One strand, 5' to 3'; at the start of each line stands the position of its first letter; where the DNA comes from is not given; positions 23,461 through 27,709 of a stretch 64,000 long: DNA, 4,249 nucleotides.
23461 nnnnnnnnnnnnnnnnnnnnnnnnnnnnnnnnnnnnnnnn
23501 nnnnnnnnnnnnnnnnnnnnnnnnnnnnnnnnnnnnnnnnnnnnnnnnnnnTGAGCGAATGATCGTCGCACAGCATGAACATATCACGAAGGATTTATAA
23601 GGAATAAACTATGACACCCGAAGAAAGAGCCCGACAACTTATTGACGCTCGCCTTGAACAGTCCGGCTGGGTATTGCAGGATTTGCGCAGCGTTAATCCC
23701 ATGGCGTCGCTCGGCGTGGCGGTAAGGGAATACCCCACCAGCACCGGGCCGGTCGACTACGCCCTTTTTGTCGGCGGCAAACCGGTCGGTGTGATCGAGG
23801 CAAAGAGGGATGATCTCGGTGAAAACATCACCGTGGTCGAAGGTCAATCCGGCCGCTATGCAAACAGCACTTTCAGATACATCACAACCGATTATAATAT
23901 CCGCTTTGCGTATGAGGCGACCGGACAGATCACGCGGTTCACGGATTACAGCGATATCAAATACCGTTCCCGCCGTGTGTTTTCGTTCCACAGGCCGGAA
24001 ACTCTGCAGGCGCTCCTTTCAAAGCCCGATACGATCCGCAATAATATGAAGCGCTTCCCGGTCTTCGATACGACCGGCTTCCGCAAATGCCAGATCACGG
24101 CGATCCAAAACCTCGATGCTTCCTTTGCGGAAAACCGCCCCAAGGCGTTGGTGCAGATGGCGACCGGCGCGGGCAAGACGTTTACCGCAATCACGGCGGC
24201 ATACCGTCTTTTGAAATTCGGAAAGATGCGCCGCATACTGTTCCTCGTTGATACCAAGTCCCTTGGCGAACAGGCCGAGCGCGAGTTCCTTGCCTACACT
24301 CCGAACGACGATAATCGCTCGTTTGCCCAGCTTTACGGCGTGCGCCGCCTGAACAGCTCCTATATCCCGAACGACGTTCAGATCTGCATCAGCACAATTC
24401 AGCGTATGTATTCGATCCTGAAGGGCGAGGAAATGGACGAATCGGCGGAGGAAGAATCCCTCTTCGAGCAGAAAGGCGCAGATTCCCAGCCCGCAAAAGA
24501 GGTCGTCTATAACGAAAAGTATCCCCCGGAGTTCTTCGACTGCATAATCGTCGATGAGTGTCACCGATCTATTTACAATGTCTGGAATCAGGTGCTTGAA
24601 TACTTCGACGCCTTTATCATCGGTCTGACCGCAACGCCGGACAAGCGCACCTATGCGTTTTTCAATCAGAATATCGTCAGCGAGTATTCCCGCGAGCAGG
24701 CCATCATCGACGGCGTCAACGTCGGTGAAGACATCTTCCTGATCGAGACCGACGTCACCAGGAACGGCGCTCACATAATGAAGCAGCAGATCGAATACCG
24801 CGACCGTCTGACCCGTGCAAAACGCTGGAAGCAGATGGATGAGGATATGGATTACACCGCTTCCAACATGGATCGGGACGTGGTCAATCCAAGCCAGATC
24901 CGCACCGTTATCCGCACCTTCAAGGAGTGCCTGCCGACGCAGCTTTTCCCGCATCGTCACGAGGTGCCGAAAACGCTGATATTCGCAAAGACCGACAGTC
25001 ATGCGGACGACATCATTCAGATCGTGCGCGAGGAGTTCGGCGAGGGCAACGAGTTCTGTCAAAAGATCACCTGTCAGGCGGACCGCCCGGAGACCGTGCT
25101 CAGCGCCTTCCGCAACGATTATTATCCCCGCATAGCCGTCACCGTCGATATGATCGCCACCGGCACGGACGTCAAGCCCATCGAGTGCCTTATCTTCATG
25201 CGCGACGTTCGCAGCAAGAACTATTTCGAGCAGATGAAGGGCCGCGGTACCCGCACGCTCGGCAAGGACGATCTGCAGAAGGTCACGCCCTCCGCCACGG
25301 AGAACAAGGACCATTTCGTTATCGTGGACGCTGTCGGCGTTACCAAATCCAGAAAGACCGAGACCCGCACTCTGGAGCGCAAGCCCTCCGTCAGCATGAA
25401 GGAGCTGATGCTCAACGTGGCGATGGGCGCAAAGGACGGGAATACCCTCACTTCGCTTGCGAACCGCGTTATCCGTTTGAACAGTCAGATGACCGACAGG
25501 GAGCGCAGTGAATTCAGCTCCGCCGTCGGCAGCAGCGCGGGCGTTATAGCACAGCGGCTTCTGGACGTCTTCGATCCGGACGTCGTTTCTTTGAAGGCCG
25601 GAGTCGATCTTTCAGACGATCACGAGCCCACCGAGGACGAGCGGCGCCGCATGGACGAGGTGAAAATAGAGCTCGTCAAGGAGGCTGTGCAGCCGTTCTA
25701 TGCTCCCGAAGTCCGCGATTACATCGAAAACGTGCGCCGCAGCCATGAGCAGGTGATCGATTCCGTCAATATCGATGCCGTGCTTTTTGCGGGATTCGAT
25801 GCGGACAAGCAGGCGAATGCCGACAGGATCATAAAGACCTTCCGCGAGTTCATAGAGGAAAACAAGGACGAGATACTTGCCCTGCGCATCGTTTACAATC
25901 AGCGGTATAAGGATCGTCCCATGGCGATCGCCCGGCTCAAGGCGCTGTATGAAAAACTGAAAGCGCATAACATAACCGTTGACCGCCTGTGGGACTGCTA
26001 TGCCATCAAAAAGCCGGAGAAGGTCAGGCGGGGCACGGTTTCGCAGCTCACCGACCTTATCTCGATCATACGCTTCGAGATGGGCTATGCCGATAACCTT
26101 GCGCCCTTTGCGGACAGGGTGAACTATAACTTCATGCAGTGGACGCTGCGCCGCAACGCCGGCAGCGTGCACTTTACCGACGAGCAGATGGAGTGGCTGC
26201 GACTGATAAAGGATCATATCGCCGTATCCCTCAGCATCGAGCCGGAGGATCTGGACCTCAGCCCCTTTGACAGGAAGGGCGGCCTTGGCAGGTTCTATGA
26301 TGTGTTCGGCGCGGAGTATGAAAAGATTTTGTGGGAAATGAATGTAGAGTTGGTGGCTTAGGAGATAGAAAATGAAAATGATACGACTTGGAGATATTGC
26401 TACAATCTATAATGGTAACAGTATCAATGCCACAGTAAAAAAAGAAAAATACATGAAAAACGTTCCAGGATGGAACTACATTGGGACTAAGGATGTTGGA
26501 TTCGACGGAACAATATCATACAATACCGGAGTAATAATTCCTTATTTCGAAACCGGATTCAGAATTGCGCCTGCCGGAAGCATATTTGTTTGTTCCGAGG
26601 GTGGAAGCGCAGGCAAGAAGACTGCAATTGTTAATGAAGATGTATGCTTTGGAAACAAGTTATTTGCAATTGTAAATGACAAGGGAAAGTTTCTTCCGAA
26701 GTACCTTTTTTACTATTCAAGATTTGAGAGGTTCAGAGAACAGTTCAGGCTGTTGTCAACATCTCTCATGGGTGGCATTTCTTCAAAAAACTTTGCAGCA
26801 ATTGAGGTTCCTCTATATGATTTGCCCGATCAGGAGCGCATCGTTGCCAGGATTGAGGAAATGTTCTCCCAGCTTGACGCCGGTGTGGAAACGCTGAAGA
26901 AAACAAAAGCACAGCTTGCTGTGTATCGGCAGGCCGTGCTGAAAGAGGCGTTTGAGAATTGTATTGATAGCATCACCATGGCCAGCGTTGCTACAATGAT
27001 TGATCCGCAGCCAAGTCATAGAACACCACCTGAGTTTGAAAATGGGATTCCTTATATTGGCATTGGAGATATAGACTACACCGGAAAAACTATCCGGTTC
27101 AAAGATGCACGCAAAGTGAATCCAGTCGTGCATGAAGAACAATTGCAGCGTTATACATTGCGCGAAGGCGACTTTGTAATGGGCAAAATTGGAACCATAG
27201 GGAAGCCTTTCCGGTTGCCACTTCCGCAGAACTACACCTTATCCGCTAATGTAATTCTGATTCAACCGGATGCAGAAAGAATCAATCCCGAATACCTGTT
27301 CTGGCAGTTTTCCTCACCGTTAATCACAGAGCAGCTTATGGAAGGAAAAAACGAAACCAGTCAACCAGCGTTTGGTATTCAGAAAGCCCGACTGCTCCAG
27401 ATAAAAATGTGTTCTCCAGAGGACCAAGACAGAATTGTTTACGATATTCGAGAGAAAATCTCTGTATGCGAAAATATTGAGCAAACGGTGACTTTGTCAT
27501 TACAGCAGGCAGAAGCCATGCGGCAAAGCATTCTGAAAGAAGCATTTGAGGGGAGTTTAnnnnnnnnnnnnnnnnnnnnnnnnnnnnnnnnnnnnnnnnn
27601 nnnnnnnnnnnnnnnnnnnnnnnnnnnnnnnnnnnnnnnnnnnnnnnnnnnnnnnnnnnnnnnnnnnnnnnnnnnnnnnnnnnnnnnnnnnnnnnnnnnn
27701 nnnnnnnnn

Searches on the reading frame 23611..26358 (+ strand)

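Call 42: search_protein_families(library=pfam, proteins=[window:23611-26358:+], max_evalue=0.001)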
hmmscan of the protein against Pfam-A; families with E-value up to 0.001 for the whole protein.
window:23611-26358:+ (916 aa): 6 families
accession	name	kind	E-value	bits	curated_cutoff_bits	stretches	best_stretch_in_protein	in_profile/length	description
PF04851.21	ResIII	-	2.5e-39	135.2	22.5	1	157-344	4-163/164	Type III restriction enzyme, res subunit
PF08463.15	EcoEI_R_C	-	5.6e-39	134.3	24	1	740-914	3-162/163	EcoEI R protein C-terminal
PF18766.7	SWI2_SNF2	-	1.8e-16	60.9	26.7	1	161-372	2-187/221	SWI2/SNF2 ATPase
PF00270.35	DEAD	-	2.8e-12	47.1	26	1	160-346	3-162/167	DEAD/DEAH box helicase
PF00271.37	Helicase_C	-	3.5e-07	30.9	23.5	1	443-548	8-108/110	Helicase conserved C-terminal domain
PF04313.20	HSDR_N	-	3.2e-06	27.6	25.1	1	44-113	124-192/198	Type I restriction enzyme R protein N terminus (HSDR_N)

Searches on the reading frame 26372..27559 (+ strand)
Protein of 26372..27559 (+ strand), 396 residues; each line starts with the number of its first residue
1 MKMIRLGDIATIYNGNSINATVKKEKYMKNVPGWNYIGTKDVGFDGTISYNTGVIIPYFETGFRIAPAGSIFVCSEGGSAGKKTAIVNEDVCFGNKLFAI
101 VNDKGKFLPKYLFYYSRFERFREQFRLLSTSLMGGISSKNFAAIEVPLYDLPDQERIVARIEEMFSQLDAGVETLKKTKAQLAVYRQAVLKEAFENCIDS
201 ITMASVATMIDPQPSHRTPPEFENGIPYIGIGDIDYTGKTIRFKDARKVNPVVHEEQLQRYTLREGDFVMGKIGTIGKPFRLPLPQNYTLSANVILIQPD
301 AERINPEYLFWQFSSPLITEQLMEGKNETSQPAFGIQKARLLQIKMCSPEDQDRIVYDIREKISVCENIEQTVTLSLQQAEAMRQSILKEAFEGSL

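Call 42: search_protein_families(library=pfam, proteins=[window:26372-27559:+], max_evalue=0.001)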
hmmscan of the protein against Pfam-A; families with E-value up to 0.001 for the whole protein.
window:26372-27559:+ (396 aa): 1 family
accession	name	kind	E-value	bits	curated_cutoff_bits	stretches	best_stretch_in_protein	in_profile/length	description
PF01420.25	Methylase_S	-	1.6e-12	48.4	22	1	2-181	5-165/168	Type I restriction modification DNA specificity domain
